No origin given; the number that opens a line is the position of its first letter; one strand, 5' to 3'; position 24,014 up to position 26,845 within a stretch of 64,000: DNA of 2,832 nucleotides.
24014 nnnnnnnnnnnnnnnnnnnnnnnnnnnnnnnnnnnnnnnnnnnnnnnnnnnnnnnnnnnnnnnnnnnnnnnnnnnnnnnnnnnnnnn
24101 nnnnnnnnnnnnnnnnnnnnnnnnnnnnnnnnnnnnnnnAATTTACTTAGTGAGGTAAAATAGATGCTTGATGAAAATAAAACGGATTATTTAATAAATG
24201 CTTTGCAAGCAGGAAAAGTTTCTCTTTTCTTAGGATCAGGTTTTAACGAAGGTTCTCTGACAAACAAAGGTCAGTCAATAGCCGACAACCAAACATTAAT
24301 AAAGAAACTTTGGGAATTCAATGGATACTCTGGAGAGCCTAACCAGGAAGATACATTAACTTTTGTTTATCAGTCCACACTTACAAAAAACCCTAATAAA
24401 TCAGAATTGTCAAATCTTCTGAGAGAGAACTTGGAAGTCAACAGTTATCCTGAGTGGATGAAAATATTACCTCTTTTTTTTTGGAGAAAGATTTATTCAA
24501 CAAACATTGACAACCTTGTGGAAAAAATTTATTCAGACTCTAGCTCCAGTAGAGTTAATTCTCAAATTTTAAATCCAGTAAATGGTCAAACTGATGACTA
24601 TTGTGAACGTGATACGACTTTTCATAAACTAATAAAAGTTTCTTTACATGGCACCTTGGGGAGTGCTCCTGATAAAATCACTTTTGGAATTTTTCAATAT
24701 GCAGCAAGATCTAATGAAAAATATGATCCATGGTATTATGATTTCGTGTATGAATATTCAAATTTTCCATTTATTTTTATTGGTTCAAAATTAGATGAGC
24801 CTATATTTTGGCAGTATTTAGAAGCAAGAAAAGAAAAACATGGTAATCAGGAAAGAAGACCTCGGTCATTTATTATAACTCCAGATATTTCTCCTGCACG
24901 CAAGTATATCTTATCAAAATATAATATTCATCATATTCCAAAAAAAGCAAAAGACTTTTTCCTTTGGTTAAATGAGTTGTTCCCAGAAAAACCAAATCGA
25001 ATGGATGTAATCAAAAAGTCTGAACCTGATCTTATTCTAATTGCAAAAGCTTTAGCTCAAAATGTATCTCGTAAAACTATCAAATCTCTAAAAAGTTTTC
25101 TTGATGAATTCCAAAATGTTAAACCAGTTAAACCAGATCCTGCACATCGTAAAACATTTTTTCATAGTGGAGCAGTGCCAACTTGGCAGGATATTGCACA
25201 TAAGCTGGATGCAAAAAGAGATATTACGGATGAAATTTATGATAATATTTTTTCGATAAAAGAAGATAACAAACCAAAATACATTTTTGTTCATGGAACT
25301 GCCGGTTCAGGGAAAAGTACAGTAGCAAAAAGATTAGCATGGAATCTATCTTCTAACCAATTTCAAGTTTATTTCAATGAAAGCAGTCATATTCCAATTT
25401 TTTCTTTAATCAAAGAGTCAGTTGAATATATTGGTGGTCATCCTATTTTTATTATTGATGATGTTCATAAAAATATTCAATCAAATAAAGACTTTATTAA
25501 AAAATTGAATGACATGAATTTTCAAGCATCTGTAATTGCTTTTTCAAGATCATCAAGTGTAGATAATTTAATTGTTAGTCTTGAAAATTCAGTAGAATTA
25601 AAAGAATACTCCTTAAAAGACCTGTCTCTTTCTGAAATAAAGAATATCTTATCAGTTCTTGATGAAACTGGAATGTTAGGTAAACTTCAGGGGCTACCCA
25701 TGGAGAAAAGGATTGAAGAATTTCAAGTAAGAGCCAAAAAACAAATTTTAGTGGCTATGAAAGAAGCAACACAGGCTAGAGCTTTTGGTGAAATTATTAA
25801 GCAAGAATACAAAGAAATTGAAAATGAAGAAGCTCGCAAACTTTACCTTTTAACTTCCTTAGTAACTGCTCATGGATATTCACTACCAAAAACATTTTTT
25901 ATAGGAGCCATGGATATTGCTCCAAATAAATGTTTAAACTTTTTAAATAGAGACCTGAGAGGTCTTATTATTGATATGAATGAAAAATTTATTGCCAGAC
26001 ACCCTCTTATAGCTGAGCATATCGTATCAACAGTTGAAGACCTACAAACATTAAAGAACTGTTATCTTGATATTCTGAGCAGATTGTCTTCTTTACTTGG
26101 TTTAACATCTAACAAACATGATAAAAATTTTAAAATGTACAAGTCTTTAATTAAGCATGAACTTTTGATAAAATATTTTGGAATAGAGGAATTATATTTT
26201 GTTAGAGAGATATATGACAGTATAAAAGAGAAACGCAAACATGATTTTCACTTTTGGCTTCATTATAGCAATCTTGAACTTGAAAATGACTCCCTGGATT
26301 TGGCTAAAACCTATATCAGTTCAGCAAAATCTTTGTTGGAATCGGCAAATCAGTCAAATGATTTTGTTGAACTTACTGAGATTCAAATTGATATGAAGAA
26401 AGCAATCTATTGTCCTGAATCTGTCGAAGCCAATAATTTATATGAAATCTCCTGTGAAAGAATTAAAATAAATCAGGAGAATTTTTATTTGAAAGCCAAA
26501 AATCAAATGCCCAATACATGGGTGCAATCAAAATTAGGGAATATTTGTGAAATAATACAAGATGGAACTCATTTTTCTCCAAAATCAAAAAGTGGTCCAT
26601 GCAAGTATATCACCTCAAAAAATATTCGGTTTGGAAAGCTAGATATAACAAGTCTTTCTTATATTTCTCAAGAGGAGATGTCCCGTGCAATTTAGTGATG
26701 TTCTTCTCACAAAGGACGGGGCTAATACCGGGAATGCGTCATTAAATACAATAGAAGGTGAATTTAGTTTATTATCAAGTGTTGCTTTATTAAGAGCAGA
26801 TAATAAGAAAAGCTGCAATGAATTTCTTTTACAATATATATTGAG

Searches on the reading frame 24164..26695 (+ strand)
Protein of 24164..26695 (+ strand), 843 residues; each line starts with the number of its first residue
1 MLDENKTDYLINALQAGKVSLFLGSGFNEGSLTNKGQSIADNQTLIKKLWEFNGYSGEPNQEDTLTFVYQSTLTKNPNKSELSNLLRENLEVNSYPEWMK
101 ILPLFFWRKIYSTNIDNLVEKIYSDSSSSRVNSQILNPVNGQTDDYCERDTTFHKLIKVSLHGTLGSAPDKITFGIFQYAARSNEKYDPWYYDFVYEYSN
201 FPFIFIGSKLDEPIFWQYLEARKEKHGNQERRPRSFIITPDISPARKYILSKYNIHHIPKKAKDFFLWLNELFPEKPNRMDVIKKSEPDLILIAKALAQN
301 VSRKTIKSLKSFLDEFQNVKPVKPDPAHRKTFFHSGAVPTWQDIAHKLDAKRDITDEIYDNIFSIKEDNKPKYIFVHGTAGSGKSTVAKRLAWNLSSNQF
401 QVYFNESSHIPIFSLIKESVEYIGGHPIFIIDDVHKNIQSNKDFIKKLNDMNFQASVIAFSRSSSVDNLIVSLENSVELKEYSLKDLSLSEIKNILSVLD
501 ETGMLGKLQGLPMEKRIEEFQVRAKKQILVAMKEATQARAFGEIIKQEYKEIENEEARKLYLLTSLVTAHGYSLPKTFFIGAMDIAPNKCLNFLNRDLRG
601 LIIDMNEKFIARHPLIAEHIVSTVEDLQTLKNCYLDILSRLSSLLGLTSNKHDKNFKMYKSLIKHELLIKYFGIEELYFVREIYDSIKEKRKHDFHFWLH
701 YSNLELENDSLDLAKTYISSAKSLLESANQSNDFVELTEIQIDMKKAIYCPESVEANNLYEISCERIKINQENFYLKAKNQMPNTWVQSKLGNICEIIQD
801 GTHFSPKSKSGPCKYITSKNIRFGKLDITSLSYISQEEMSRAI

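Call 15: search_protein_families(library=padloc, proteins=[window:24164-26695:+], max_evalue=0.01)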
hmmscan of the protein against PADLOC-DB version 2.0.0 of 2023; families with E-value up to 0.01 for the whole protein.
window:24164-26695:+ (843 aa): 5 families
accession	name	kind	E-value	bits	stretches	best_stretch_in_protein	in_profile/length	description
PDLC03169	Specificity_I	-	1.2e-05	22.9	1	777-839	212-275/461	Type I specificity subunit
PDLC04140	mad8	-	3.5e-05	21.5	1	367-571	23-185/314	mads_8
PDLC03154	Specificity_I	-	0.00031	18.4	1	785-839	3-56/406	Type I specificity subunit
PDLC03189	Specificity_I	-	0.00086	16.3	1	780-841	218-279/459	Type I specificity subunit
PDLC04690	PDC-M51B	-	0.0082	13.9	0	372-398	3-29/191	-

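Call 54: search_protein_families(library=pfam, proteins=[window:24164-26695:+], max_evalue=0.001)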
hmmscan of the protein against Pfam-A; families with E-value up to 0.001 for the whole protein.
window:24164-26695:+ (843 aa): 9 families
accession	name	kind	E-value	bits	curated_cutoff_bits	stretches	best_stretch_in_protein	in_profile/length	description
PF25199.1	nSTAND_NTPase5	-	4.2e-23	82.2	34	1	333-469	3-140/145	Novel STAND NTPase 5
PF13289.12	SIR2_2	-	1.5e-09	38.5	24.5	1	109-258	2-141/141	SIR2-like domain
PF20720.3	nSTAND3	-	1.9e-06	28.1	27.2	1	369-477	15-114/155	Novel STAND NTPase 3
PF13191.12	AAA_16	-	9.6e-05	23.4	32.6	0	366-414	19-71/167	AAA ATPase domain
PF01637.24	ATPase_2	-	0.00013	22.3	33.2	0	362-405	11-54/225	ATPase domain predominantly from Archaea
PF13173.12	AAA_14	-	0.00017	22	27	1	372-468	3-103/129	AAA domain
PF05729.18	NACHT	-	0.00032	21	26.7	0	373-400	2-30/167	NACHT domain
PF13401.12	AAA_22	-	0.00037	21.3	27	0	372-404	6-41/130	AAA domain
PF00910.28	RNA_helicase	-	0.00067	20.5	21.5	0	374-451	1-74/105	RNA helicase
